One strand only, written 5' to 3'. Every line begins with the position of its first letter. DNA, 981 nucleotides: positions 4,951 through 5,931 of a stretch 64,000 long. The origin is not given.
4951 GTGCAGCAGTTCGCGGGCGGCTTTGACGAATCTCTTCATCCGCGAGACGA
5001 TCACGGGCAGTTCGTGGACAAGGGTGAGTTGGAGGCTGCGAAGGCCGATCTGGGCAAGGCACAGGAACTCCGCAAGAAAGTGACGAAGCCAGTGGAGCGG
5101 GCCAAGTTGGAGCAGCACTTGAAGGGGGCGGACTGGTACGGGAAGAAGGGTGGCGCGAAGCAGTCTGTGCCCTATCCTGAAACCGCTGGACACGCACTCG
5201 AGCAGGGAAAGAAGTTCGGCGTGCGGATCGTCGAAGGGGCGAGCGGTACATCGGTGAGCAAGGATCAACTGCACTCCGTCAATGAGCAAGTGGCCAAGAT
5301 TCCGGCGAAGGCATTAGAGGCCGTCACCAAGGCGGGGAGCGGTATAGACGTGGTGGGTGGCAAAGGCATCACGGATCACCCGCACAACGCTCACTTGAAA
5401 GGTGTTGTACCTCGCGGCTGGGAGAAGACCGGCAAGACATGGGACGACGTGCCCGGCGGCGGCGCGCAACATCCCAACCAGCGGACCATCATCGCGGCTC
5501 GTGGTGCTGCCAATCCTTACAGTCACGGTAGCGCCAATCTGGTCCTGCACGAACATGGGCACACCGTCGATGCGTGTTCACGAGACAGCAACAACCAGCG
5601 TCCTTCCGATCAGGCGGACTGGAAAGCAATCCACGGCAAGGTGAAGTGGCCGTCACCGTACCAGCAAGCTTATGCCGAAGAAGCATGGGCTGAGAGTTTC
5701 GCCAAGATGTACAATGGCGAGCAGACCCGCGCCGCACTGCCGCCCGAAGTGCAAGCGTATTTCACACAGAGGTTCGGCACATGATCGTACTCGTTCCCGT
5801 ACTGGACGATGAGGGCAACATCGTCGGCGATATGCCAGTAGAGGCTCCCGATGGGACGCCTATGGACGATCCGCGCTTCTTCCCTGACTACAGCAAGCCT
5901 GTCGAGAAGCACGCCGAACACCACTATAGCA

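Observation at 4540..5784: Portal protein fused through a low-complexity linker to a PPEP / lethal-factor-like zinc metalloprotease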

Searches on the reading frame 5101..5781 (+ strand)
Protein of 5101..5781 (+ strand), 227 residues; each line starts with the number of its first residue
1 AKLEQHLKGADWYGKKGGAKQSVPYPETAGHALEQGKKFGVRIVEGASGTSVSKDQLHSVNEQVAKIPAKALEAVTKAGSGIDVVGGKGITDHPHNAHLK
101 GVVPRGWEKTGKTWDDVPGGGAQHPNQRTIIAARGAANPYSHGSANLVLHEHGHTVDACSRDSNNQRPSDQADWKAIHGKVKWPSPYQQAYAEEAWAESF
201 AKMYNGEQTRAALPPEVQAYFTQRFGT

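Call 8: search_dna_similar(query=window:5101-5781:+, collection=phages, mode=protein, max_rows=40)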
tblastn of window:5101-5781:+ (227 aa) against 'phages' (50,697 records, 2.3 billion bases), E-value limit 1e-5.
No match.

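Call 15: find_homologous_proteins(query=window:5101-5781:+)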
Query window:5101-5781:+ (227 aa): 7 proteins with E <= 0.001 among 315 candidates.
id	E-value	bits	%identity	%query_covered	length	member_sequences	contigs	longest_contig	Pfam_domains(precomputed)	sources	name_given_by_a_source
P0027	2.6e-75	271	58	89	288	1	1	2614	PF07737.18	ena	-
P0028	4.7e-18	84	37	70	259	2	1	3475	PF07737.18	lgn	-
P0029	9.5e-15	73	39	69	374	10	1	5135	PF09374.16,PF01471.24,PF07737.18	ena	-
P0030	2.3e-11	62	35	67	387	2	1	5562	PF01471.24,PF07737.18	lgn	-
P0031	6.3e-11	60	36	67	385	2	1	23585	PF09374.16,PF01471.24,PF07737.18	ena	-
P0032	1.9e-8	52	35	68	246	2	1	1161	PF07737.18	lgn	-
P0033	2.7e-8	52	39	52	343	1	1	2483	PF07737.18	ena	-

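Call 19: find_encoding_contigs(protein=P0027, flank=5000)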
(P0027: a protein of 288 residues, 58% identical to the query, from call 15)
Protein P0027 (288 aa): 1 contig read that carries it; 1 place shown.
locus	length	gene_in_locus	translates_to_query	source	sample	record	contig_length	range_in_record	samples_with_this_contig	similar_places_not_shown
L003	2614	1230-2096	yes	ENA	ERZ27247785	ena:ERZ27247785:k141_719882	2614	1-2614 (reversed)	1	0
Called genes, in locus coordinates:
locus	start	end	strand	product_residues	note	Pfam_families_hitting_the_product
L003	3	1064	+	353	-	?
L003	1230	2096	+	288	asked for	PF07737:ATLF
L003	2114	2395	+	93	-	-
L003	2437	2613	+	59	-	?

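Call 24: search_protein_families(library=pfam, proteins=[P0027], max_evalue=0.01)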
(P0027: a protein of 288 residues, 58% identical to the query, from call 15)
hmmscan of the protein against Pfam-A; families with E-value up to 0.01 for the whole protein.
P0027 (288 aa): 2 families
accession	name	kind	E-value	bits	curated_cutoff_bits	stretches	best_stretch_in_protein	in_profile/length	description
PF07737.17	ATLF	-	3.6e-23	82.7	27.4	1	65-226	22-179/193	Anthrax toxin lethal factor, N- and C-terminal domain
PF06167.18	Peptidase_M90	-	0.0053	16.8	26.2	0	132-203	119-187/243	Glucose-regulated metallo-peptidase M90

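Call 26: search_protein_representatives(protein=window:5101-5781:+)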
Query: 227 residues. Proteins with E-value up to 0.001 (for the whole library): 676; up to 1e-10: 212; up to 1e-30: 21. The best 150 are listed.
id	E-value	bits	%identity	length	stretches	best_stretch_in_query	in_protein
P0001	9.4e-150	512.8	100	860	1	1-227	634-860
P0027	8.2e-76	270.9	58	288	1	25-226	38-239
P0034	2.1e-66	240.1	58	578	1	28-226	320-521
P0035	6.7e-50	186.1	54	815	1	37-226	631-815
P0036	7.0e-44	166.4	49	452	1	39-225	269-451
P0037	7.6e-40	153.2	40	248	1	10-223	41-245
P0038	1.6e-39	152.1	45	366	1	31-226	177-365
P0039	5.1e-39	150.5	43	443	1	27-224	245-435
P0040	2.3e-36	141.8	37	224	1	9-226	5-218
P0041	1.6e-35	139.0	40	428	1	31-226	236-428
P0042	1.2e-34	136.1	45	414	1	34-225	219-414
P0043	1.7e-34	135.7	45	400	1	40-223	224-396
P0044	2.3e-34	135.3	40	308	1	35-225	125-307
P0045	3.2e-34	134.8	43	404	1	16-226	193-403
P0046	2.8e-33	131.7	46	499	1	48-225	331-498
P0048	5.6e-33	130.7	43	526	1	28-225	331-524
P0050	8.2e-33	130.2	38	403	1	24-221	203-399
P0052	5.2e-31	124.3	39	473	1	29-225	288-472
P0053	1.7e-30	122.6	33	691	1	27-226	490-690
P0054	1.2e-29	119.8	38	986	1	36-224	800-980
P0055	8.7e-29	117.0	41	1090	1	45-223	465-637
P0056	1.9e-28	115.9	39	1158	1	50-226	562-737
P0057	2.2e-27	112.5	41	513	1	29-222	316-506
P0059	7.1e-27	110.8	35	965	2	51-214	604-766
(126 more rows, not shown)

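Call 27: search_protein_families(library=pfam, proteins=[P0034, P0035, P0036, P0038, P0039, P0041, P0042, P0043, P0045, P0046], max_evalue=0.01)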
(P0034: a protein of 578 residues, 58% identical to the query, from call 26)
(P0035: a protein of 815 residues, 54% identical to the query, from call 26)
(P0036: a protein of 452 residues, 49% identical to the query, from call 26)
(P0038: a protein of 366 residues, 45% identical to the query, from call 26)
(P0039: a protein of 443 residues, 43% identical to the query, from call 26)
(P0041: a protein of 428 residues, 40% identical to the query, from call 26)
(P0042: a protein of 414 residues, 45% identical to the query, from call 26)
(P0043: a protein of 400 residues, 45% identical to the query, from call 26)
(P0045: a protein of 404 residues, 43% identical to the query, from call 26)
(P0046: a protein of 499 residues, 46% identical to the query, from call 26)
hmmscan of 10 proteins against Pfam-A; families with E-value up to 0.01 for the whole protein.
P0034 (578 aa): 3 families
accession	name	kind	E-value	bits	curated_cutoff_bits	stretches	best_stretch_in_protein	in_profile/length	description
PF07737.17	ATLF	-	5.1e-21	75.7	27.4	1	347-512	25-183/193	Anthrax toxin lethal factor, N- and C-terminal domain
PF04233.19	Phage_Mu_F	-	3.2e-11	44.4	29.6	1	129-249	1-111/112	Phage Mu protein F like protein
PF06167.18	Peptidase_M90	-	0.0014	18.8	26.2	1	407-475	116-186/243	Glucose-regulated metallo-peptidase M90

P0035 (815 aa): 3 families
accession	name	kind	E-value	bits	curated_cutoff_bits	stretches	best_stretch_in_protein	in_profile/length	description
PF04860.17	Phage_portal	-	3.8e-85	286.4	39.1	1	48-386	2-321/321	Phage portal protein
PF07737.17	ATLF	-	7.7e-23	81.6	27.4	1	651-802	28-179/193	Anthrax toxin lethal factor, N- and C-terminal domain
PF06167.18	Peptidase_M90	-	0.008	16.2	26.2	0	726-780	133-188/243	Glucose-regulated metallo-peptidase M90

P0036 (452 aa): 1 family
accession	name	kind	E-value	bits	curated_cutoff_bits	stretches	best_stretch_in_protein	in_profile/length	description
PF07737.17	ATLF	-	3.2e-23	82.9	27.4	1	281-439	22-179/193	Anthrax toxin lethal factor, N- and C-terminal domain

P0038 (366 aa): 1 family
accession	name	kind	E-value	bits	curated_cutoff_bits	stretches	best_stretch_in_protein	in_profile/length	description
PF07737.17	ATLF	-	1e-20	74.7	27.4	1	206-353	30-180/193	Anthrax toxin lethal factor, N- and C-terminal domain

P0039 (443 aa): 1 family
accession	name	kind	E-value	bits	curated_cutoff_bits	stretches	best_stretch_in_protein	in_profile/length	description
PF07737.17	ATLF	-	3.8e-26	92.4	27.4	1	276-424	29-179/193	Anthrax toxin lethal factor, N- and C-terminal domain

P0041 (428 aa): 2 families
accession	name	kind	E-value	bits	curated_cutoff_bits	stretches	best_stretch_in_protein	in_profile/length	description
PF07737.17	ATLF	-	6.2e-17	62.4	27.4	1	257-413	23-177/193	Anthrax toxin lethal factor, N- and C-terminal domain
PF19474.4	DUF6011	-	6e-12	45.3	26.6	1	156-181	9-34/37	Family of unknown function (DUF6011)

P0042 (414 aa): 2 families
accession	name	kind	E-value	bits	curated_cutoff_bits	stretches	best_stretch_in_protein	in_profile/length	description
PF07737.17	ATLF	-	6.7e-21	75.3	27.4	1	238-402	24-179/193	Anthrax toxin lethal factor, N- and C-terminal domain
PF04233.19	Phage_Mu_F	-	3.1e-12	47.7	29.6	1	76-202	2-111/112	Phage Mu protein F like protein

P0043 (400 aa): 1 family
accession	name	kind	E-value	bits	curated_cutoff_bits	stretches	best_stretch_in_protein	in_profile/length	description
PF07737.17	ATLF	-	1.3e-21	77.6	27.4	1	238-387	28-180/193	Anthrax toxin lethal factor, N- and C-terminal domain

P0045 (404 aa): 4 families
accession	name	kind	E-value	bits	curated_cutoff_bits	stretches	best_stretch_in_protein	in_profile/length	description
PF07737.17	ATLF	-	8e-21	75.1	27.4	1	232-390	25-179/193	Anthrax toxin lethal factor, N- and C-terminal domain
PF18953.6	SAP_new25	-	4.3e-05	23.5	26.3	1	170-202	18-49/51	SAP domain-containing new25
PF02037.33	SAP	-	0.00013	22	23.9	1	157-192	2-36/37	SAP domain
PF06167.18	Peptidase_M90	-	0.0031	17.6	26.2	1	315-368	137-188/243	Glucose-regulated metallo-peptidase M90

P0046 (499 aa): 2 families
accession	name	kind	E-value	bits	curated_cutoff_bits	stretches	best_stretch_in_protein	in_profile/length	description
PF07737.17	ATLF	-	4.1e-26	92.3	27.4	1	340-486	27-179/193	Anthrax toxin lethal factor, N- and C-terminal domain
PF06152.16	Phage_min_cap2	-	1.1e-12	48.1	26.3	1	155-255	172-281/366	Phage minor capsid protein 2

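Call 28: search_protein_families(library=pfam, proteins=[P0048, P0050, P0052, P0053, P0054, P0055, P0056, P0057, P0059, P0037], max_evalue=0.01)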
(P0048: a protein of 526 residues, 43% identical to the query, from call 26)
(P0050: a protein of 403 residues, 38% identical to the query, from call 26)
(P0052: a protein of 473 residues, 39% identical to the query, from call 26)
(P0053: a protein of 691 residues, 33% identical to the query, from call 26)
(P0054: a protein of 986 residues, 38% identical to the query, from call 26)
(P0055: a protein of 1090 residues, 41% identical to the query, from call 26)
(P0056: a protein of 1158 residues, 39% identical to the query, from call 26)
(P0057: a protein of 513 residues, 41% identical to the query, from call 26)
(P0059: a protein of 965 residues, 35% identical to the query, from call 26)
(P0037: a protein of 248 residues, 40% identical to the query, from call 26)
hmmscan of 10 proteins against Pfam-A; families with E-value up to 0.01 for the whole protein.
P0048 (526 aa): 1 family
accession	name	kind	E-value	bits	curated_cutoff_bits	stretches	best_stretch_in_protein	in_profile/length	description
PF07737.17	ATLF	-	8.4e-16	58.7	27.4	1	348-512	18-179/193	Anthrax toxin lethal factor, N- and C-terminal domain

P0050 (403 aa): 1 family
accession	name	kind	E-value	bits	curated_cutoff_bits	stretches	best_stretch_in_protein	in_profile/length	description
PF07737.17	ATLF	-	5.3e-18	65.9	27.4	1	230-391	21-179/193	Anthrax toxin lethal factor, N- and C-terminal domain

P0052 (473 aa): 2 families
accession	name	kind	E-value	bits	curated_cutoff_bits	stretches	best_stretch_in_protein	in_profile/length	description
PF07737.17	ATLF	-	1.3e-16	61.4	27.4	1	310-463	22-182/193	Anthrax toxin lethal factor, N- and C-terminal domain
PF04233.19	Phage_Mu_F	-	7.3e-11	43.2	29.6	1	142-266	2-111/112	Phage Mu protein F like protein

P0053 (691 aa): 2 families
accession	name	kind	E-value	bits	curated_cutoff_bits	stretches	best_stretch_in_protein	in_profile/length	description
PF07737.17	ATLF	-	1.8e-15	57.6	27.4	1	522-677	30-179/193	Anthrax toxin lethal factor, N- and C-terminal domain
PF06167.18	Peptidase_M90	-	0.0022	18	26.2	0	580-687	119-240/243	Glucose-regulated metallo-peptidase M90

P0054 (986 aa): 4 families
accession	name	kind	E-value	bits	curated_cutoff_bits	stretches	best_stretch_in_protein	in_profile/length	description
PF04860.17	Phage_portal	-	7e-25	88.3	39.1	1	122-430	30-318/321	Phage portal protein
PF07737.17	ATLF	-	5.2e-22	78.9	27.4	1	813-971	22-181/193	Anthrax toxin lethal factor, N- and C-terminal domain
PF04233.19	Phage_Mu_F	-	2.2e-09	38.5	29.6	1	642-762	7-110/112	Phage Mu protein F like protein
PF06167.18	Peptidase_M90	-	0.0043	17.1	26.2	1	881-921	120-164/243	Glucose-regulated metallo-peptidase M90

P0055 (1090 aa): 4 families
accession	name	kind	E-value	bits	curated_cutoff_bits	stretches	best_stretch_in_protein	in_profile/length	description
PF03496.20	ADPrib_exo_Tox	-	3.9e-44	150.8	23.4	2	689-848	2-179/196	ADP-ribosyltransferase exoenzyme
PF04233.19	Phage_Mu_F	-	8.1e-16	59.2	29.6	1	159-266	7-112/112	Phage Mu protein F like protein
PF07737.17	ATLF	-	9.1e-16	58.6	27.4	1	479-633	30-185/193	Anthrax toxin lethal factor, N- and C-terminal domain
PF01129.24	ART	-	2.9e-09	37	22.3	1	958-1070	102-206/222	NAD:arginine ADP-ribosyltransferase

P0056 (1158 aa): 1 family
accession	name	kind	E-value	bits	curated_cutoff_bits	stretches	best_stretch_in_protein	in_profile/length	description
PF07737.17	ATLF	-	2.4e-20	73.5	27.4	1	570-713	28-168/193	Anthrax toxin lethal factor, N- and C-terminal domain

P0057 (513 aa): 2 families
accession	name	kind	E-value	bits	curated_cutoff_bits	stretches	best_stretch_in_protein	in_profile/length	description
PF07737.17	ATLF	-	1e-27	97.6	27.4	1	339-491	23-172/193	Anthrax toxin lethal factor, N- and C-terminal domain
PF04233.19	Phage_Mu_F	-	2.7e-11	44.6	29.6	1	144-277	2-108/112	Phage Mu protein F like protein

P0059 (965 aa): 5 families
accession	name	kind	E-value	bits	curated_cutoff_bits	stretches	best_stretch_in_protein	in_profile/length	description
PF07737.17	ATLF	-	2.3e-82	275.8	27.4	2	592-778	11-192/193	Anthrax toxin lethal factor, N- and C-terminal domain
PF00041.27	fn3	-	3.7e-18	66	25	2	111-187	2-83/84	Fibronectin type III domain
PF18370.7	RGI_lyase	-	1.7e-09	38.4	27.8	0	790-843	15-72/86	Rhamnogalacturonan I lyases beta-sheet domain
PF21910.2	GH85_C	-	3.2e-08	34.3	27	0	789-814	14-39/95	GH85 endohexosaminidases, C-terminal domain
PF16656.11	Pur_ac_phosph_N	-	0.00073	20.5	30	0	507-553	45-81/93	Purple acid Phosphatase, N-terminal domain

P0037 (248 aa): 1 family
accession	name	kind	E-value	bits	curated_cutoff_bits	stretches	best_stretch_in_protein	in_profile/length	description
PF07737.17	ATLF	-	1.3e-21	77.6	27.4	1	75-237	21-181/193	Anthrax toxin lethal factor, N- and C-terminal domain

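Call 41: search_dna_similar(query=window:5101-5781:+, collection=phages, mode=protein, max_evalue=1, max_rows=20)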
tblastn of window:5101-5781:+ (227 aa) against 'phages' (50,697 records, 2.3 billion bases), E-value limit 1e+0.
No match.

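Call 47: predict_structure(alignment_id=A2)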
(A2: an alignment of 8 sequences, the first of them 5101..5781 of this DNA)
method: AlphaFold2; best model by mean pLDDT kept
length: 227 residues; sequences in the alignment: 8
mean_pLDDT: 78.3   pTM: 0.78
mean pLDDT of the five models: 78.3, 77.8, 77.2, 76.7, 73.9
residues with pLDDT >= 90: 100; 70-90: 75; 50-70: 15; < 50: 37
segments of 3 or more residues with pLDDT < 50: 1-33
pLDDT, mean of each block of 10 residues (from residue 1): 28 22 33 49 60 80 84 86 86 88 87 91 89 83 83 95 95 97 91 96 93 96 91
secondary structure, 60 per line:
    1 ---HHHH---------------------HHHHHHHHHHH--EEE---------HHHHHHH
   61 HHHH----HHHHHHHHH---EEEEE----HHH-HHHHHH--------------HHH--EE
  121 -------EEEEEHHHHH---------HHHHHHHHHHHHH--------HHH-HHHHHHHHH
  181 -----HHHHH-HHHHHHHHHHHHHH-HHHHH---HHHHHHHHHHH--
elements in order: H4-7 H29-39 E42-44 H54-64 H69-77 E81-85 H94-99 E128-132 H133-137 H147-159 H172-180 H186-190 H192-205 H207-211 H215-225

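Call 50: fold_search(model_id=the predicted structure, library=pdb)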
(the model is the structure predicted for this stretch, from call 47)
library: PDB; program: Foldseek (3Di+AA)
matches with E <= 10: 104; with E <= 0.001: 65
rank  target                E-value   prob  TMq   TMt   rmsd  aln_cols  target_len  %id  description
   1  6fpc_B                5.0e-11  1.00  0.67  0.81   2.5       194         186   30  Structure of the PRO-PRO endopeptidase (PPEP-2) from Paenibacillus alvei (released 2018-05-30)
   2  6r58_D                6.0e-11  1.00  0.66  0.75   4.4       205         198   28  Crystal structure of PPEP-1(E143A/Y178F/E184A) in complex with substrate peptide Ac-EVNAPVP-CONH2 (released 2019-06-12)
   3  6r5b_B                6.7e-11  1.00  0.67  0.78   5.0       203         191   29  Crystal structure of PPEP-1(W103H/E143A/Y178F) in complex with substrate peptide Ac-EVNPPVP-CONH2 (released 2019-06-12)
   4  6r54_A                7.1e-11  1.00  0.67  0.76   7.1       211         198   28  Crystal structure of PPEP-1(E184A) (released 2019-06-12)
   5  5n12_B                7.5e-11  1.00  0.68  0.79   4.5       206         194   30  Crystal structure of TCE treated rPPEP-1 (released 2018-05-30)
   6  5a0p_A                8.0e-11  1.00  0.68  0.78   5.8       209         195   29  Apo-structure of metalloprotease Zmp1 from Clostridium difficile (released 2015-08-05)
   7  5a0s_A                8.4e-11  1.00  0.69  0.79   5.9       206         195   30  Apo-structure of metalloprotease Zmp1 variant E143A from Clostridium difficile (released 2015-08-05)
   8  6r5b_A                1.1e-10  1.00  0.66  0.76   4.5       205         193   28  Crystal structure of PPEP-1(W103H/E143A/Y178F) in complex with substrate peptide Ac-EVNPPVP-CONH2 (released 2019-06-12)
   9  6fpc_A                1.1e-10  1.00  0.67  0.81   3.0       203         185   28  Structure of the PRO-PRO endopeptidase (PPEP-2) from Paenibacillus alvei (released 2018-05-30)
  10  6r56_B                1.2e-10  1.00  0.66  0.77   4.1       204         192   29  Crystal structure of PPEP-1(K101E/E184K) (released 2019-06-12)
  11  6r53_B                1.3e-10  1.00  0.67  0.76   4.6       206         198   30  Crystal structure of PPEP-1(K101R) (released 2019-06-12)
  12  6r52_B                1.5e-10  1.00  0.66  0.77   4.3       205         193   30  Crystal structure of PPEP-1(K101A) (released 2019-06-12)
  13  6r5c_B                1.5e-10  1.00  0.66  0.77   5.0       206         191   28  Crystal structure of PPEP-1(W103F/E143A/Y178F) in complex with substrate peptide Ac-EVNPPVP-CONH2 (released 2019-06-12)
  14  5a0x_B                1.7e-10  1.00  0.66  0.77   4.9       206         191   28  Substrate peptide-bound structure of metalloprotease Zmp1 variant E143AY178F from Clostridium difficile (released 2015-08-05)
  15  6r54_B                1.9e-10  1.00  0.68  0.79   4.1       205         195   29  Crystal structure of PPEP-1(E184A) (released 2019-06-12)
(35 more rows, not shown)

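Call 61: find_related_loci(query=A2, collection=viral_contigs, flank=6000)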
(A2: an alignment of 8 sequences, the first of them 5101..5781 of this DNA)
Query A2 (227 aa) in viral_contigs; peptide patterns used: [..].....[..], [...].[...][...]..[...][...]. (x = any residue, [..] = any of these).
250 stretches matched a pattern; 8 encode a relative of the query (tblastn E <= 1e-3); 8 distinct loci.
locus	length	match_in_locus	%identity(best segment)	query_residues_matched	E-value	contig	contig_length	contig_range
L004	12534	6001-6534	38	42-225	5e-36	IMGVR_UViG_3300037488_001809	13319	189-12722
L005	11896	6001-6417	35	59-201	7e-12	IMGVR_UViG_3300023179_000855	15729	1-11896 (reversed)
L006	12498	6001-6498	34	48-201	4e-10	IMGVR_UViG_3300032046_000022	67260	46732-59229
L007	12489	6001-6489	33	41-201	1e-7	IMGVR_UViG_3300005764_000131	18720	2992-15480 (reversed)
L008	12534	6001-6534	27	59-225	5e-7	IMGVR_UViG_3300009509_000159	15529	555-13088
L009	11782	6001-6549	26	51-227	1e-6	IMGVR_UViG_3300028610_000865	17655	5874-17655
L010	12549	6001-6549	26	51-227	1e-6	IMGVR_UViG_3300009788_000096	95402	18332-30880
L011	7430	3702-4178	28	51-223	6e-6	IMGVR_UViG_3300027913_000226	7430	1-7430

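Call 66: search_protein_families(library=pfam, proteins=[L004:5839-6543:+, L005:5641-6561:+, L006:4912-6594:+, L007:4936-6600:+, L008:4288-8208:+, L009:4753-7008:+, L011:2589-4319:+, L006:3328-4905:+, L005:3866-5686:+, L004:4318-5298:+], max_evalue=0.001)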
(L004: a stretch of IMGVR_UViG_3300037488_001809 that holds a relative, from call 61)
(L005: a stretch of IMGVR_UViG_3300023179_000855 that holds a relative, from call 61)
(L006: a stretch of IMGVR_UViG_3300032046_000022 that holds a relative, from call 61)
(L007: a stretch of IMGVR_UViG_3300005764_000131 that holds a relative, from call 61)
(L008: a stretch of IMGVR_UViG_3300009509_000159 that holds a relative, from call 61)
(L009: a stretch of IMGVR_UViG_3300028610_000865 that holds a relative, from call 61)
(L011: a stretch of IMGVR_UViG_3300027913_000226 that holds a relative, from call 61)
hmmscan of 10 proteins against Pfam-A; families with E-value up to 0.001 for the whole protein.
L004:5839-6543:+ (235 aa): 1 family
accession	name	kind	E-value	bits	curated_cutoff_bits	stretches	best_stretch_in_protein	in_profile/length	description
PF07737.17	ATLF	-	1e-24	87.8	27.4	1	70-221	27-180/193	Anthrax toxin lethal factor, N- and C-terminal domain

L005:5641-6561:+ (307 aa): 1 family
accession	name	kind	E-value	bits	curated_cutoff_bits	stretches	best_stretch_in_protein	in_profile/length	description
PF07737.17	ATLF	-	7.7e-14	52.3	27.4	1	115-260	20-168/193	Anthrax toxin lethal factor, N- and C-terminal domain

L006:4912-6594:+ (561 aa): 2 families
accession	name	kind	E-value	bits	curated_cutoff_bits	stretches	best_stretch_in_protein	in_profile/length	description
PF07737.17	ATLF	-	4e-14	53.2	27.4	1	376-534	27-172/193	Anthrax toxin lethal factor, N- and C-terminal domain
PF04233.19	Phage_Mu_F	-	9e-05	23.6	29.6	1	187-293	20-110/112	Phage Mu protein F like protein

L007:4936-6600:+ (555 aa): 1 family
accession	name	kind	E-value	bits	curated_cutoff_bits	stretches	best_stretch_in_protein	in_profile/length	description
PF07737.17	ATLF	-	1.3e-08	35.2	27.4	1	372-537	32-185/193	Anthrax toxin lethal factor, N- and C-terminal domain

L008:4288-8208:+ (1307 aa): 2 families
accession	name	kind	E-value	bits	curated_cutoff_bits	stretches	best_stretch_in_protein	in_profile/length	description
PF04233.19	Phage_Mu_F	-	2.6e-11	44.7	29.6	1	191-314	2-111/112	Phage Mu protein F like protein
PF07737.17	ATLF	-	5e-07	30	27.4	1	578-721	35-168/193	Anthrax toxin lethal factor, N- and C-terminal domain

L009:4753-7008:+ (752 aa): 3 families
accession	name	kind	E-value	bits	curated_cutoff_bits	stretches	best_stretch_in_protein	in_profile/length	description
PF00644.27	PARP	-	4.9e-07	29.9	26.7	1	624-676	48-106/199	Poly(ADP-ribose) polymerase catalytic domain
PF18760.7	ART-PolyVal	-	2.2e-05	25.7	31.2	1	627-745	8-128/140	ADP-Ribosyltransferase in polyvalent proteins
PF07737.17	ATLF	-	5.9e-05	23.3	27.4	1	518-585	115-179/193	Anthrax toxin lethal factor, N- and C-terminal domain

L011:2589-4319:+ (577 aa): 1 family
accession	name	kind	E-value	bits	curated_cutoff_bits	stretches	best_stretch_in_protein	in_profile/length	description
PF04233.19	Phage_Mu_F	-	1.7e-09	38.8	29.6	1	145-260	4-109/112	Phage Mu protein F like protein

L006:3328-4905:+ (526 aa): 1 family
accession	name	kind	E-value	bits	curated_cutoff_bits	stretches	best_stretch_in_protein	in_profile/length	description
PF13264.11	DUF4055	-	1.1e-29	103.8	25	1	277-413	1-140/140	Domain of unknown function (DUF4055)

L005:3866-5686:+ (607 aa): 1 family
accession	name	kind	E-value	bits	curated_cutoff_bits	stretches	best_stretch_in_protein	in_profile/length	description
PF04860.17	Phage_portal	-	5.1e-105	351.6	39.1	1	49-373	2-321/321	Phage portal protein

L004:4318-5298:+ (327 aa): 1 family
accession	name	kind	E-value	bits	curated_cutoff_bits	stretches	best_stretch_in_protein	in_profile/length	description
PF04233.19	Phage_Mu_F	-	2.1e-13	51.4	29.6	1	186-288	5-110/112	Phage Mu protein F like protein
